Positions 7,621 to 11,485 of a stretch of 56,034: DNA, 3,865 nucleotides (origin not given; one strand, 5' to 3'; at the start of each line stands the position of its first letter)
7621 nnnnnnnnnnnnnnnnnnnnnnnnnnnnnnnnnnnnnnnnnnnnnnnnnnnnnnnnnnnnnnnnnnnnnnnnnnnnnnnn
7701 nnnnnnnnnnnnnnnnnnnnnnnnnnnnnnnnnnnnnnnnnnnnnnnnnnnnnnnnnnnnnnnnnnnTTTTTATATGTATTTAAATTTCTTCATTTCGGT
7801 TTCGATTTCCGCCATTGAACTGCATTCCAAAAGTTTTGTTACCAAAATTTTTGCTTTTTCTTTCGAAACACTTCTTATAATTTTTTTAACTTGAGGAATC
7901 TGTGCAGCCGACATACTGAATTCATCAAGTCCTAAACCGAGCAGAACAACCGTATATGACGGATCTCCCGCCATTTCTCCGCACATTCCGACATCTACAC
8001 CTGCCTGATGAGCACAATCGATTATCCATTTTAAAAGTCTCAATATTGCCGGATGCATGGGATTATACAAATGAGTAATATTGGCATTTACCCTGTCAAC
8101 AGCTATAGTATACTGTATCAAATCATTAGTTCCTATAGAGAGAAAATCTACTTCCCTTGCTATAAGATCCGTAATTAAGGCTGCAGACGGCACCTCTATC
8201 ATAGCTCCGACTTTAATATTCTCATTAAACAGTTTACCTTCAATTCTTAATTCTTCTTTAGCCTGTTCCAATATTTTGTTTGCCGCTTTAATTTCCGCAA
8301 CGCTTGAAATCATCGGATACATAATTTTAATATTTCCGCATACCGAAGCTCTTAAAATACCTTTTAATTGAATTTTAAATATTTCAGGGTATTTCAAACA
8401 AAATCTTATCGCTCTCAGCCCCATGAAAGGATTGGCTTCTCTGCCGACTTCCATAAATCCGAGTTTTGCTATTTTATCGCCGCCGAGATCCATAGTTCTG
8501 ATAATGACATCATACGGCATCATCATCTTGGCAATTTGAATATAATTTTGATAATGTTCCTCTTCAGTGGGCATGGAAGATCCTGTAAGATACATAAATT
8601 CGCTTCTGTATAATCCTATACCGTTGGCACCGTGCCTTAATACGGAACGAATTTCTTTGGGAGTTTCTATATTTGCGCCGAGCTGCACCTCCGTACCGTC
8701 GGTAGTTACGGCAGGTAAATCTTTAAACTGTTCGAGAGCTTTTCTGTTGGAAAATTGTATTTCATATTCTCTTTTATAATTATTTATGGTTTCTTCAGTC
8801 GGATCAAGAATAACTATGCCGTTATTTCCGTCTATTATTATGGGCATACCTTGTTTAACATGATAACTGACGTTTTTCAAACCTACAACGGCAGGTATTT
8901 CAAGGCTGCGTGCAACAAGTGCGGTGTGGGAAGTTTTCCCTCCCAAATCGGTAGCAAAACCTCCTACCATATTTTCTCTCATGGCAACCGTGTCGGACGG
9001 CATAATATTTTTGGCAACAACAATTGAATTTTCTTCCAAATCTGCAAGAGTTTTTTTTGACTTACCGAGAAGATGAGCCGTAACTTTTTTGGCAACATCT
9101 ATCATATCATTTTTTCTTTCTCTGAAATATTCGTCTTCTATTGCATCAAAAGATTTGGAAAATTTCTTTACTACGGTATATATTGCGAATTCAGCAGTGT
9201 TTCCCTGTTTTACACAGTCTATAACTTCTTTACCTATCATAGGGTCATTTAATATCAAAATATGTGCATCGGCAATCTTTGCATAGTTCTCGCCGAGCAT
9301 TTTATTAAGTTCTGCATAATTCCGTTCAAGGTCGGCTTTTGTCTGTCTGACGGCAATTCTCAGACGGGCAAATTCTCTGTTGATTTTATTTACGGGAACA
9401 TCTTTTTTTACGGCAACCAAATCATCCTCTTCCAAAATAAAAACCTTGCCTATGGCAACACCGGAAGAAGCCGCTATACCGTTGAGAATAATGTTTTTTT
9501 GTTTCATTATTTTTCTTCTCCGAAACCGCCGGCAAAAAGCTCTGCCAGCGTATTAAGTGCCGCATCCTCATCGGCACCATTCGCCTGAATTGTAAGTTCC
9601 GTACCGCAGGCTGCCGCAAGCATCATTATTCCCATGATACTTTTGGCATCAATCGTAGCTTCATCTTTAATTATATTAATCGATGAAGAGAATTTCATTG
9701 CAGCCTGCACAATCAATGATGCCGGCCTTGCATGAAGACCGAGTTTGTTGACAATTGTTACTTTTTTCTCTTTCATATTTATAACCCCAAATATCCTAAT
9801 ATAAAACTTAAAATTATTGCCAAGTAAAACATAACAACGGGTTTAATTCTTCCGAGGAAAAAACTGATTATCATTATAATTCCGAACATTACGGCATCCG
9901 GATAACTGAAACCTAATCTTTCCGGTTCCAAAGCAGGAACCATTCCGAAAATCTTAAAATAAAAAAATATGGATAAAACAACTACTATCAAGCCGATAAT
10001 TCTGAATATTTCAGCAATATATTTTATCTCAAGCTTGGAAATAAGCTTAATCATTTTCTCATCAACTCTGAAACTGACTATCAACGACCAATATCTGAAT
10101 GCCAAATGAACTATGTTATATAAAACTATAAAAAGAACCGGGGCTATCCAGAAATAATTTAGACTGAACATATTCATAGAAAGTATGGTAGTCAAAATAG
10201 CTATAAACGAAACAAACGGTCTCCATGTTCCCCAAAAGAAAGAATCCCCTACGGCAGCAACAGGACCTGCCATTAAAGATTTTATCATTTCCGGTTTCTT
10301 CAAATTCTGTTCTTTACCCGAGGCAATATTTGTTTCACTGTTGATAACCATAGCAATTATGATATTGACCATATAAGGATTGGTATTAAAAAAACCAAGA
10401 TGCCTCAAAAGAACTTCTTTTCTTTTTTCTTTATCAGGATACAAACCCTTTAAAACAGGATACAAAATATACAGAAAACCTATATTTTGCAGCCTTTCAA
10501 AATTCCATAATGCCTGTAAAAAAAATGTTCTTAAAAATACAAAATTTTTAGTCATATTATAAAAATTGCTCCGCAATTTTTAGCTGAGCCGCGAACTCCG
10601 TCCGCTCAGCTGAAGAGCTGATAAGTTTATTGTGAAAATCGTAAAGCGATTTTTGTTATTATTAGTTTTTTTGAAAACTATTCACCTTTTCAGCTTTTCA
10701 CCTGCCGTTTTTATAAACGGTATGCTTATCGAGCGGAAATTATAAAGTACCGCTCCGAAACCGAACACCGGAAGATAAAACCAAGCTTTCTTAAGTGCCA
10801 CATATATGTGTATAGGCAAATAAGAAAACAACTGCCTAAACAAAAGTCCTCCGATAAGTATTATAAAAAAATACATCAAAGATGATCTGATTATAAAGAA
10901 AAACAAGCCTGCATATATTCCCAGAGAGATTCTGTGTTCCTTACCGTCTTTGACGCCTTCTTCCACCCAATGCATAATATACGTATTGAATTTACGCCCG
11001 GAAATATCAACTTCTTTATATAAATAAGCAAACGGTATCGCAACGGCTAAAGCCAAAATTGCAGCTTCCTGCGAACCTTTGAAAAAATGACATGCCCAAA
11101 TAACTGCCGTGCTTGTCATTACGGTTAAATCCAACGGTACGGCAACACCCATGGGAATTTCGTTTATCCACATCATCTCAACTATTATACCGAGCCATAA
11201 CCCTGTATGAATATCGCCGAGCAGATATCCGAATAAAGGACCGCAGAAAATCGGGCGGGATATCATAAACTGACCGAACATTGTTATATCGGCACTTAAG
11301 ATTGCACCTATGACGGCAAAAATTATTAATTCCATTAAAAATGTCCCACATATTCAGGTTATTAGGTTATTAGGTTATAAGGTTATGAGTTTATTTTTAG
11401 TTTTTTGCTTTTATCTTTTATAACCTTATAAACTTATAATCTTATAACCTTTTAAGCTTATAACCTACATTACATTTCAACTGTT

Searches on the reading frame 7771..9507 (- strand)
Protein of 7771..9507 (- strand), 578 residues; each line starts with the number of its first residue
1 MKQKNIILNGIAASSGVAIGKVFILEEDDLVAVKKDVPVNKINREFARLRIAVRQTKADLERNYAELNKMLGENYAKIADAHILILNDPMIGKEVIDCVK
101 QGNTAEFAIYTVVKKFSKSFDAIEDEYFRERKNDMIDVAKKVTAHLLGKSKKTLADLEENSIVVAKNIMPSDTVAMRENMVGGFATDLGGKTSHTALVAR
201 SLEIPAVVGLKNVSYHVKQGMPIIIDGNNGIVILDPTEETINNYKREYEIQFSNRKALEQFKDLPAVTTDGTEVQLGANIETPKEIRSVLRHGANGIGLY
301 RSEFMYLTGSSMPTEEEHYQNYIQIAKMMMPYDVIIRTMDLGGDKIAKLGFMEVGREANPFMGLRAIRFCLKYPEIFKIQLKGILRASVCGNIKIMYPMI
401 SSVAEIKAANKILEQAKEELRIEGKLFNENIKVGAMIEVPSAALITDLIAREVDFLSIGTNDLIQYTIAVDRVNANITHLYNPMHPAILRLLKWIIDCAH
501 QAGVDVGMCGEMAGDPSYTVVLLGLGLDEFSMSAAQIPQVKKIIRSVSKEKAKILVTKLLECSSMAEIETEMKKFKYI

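Call 68: search_protein_families(library=pfam, proteins=[window:7771-9507:-], max_evalue=0.001)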
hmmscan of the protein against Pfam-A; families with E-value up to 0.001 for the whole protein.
window:7771-9507:- (578 aa): 4 families
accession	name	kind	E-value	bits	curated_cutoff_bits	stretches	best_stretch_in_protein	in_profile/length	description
PF02896.24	PEP-utilizers_C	-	2.8e-112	375.1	22.8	1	257-547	3-291/293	PEP-utilising enzyme, PEP-binding domain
PF05524.18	PEP-utilisers_N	-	8.5e-30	103.8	24.4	1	9-131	1-121/121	PEP-utilising enzyme, N-terminal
PF00391.29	PEP-utilizers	-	2.6e-23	81.8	23.1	1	158-230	2-72/72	PEP-utilising enzyme, mobile domain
PF03328.21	HpcH_HpaI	-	0.00032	20.5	25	1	391-504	84-185/221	HpcH/HpaI aldolase/citrate lyase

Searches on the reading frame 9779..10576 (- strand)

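Call 68: search_protein_families(library=pfam, proteins=[window:9779-10576:-], max_evalue=0.001)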
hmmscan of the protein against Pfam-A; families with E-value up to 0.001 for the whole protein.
window:9779-10576:- (265 aa): 1 family
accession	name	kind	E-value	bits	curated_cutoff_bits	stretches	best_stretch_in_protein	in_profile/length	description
PF03613.19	EIID-AGA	-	1.6e-40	139.4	25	1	11-264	8-263/265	PTS system mannose/fructose/sorbose family IID component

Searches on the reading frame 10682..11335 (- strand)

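Call 69: search_protein_families(library=pfam, proteins=[window:10682-11335:-], max_evalue=0.001)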
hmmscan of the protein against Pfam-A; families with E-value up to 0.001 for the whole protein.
window:10682-11335:- (217 aa): 1 family
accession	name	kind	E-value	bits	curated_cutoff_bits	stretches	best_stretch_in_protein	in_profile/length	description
PF03609.19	EII-Sor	-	1.3e-26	93.9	26.3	1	4-197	5-194/233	PTS system sorbose-specific iic component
